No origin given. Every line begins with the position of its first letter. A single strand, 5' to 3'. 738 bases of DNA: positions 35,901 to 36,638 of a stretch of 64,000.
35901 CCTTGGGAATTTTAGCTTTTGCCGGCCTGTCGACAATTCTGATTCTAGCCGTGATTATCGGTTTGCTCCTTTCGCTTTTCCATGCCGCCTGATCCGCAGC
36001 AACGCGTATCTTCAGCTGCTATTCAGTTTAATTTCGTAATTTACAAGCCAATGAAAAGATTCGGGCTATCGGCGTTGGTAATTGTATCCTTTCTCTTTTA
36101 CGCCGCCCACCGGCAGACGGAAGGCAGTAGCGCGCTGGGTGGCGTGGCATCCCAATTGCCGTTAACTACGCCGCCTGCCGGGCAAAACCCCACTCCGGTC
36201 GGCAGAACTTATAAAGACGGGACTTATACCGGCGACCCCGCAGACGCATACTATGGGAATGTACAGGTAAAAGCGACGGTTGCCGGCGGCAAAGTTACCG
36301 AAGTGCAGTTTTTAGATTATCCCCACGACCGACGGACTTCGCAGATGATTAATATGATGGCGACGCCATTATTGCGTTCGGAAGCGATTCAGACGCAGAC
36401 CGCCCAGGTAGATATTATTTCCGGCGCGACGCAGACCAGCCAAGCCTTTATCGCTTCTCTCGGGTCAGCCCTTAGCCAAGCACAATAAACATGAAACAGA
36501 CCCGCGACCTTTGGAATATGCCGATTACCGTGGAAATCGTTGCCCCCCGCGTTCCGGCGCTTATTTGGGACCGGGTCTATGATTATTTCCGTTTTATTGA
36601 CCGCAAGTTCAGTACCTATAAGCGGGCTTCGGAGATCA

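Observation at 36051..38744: Flavinylation/electron-transfer module: secreted FMN-binding protein, ApbE flavin transferase and a membrane-embedded FNR-like reductase next to the copper ATPase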

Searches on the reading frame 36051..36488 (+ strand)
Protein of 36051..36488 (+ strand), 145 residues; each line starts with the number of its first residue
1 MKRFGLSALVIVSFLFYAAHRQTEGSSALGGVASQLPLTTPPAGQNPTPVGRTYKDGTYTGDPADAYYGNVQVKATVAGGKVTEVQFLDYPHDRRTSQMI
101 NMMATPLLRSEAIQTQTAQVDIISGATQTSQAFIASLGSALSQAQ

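Call 3: search_protein_families(library=pfam, proteins=[window:36051-36488:+], max_evalue=0.01)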
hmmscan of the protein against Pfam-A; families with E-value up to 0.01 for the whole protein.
window:36051-36488:+ (145 aa): 1 family
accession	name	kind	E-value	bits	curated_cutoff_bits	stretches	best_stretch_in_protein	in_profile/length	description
PF04205.19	FMN_bind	-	5.1e-09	37.1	22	1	67-141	2-76/77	FMN-binding domain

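Call 4: search_protein_families(library=ncbifam, proteins=[window:36051-36488:+], max_evalue=0.01)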
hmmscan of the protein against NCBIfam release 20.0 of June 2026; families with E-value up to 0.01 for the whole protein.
window:36051-36488:+ (145 aa): 2 families
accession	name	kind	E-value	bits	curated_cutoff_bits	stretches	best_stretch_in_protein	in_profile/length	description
NF041941.1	lipo_FMN_PplA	exception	0.00013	21.2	325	0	107-135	248-278/302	extracellular electron transfer flavoprotein PplA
TIGR01947.1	rnfG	subfamily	0.0087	16.2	102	0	107-142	148-183/187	RnfABCDGE type electron transport complex subunit G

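Call 59: search_solved_structures(query=window:36051-36488:+, max_evalue=1, show_alignments=2)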
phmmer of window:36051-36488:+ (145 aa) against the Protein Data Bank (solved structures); distinct sequences matched with E-value up to 1: 5.
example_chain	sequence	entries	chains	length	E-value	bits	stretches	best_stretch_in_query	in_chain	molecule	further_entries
8p2a_A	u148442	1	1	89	1.5e-14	57.4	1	58-144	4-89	FMN-binding domain-containing protein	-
8p2b_A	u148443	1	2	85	0.0079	19.5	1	64-144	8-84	Clostridiaceae bacterium FMN4 domain 1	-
3o6u_A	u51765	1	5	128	0.0082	19.5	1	55-135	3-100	uncharacterized protein CPE2226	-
7we4_A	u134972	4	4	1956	0.82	13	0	15-108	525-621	Sodium channel protein type 10 subunit alpha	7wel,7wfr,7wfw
9dbk_A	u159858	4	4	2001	0.85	13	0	15-108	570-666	Sodium channel protein type 10 subunit alpha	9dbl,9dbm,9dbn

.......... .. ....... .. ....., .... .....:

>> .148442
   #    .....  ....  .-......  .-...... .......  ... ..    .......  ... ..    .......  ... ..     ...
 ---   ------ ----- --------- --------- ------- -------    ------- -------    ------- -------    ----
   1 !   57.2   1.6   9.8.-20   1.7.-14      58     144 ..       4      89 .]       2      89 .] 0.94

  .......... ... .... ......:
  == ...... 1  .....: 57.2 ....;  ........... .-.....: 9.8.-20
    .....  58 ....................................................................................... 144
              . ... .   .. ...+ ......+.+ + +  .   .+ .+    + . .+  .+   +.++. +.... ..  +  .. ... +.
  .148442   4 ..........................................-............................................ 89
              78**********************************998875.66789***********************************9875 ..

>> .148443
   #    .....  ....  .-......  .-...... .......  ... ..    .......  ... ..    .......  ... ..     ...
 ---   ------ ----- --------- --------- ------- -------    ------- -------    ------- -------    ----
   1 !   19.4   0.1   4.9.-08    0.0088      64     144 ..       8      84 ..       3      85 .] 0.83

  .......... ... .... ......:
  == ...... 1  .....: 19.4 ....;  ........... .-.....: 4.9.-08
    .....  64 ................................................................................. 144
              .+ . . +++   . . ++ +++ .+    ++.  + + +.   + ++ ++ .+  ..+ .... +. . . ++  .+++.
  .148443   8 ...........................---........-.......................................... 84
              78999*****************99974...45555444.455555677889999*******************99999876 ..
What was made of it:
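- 36411..36431 (+): ApbE flavinylation motif DIISGAT (residues 121-127). Thr127 is the predicted FMN phosphoester site. It aligns with 'SGATYTS' of PDB 8p2a (call 59).
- Closest known: Na+-NQR. Different: The FMN domain is the small type of about 88 residues, closest to PDB 8p2a rather than to NqrC (call 59).
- It aligns with the motif of the solved FMN-binding domain 8p2a (call 59).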
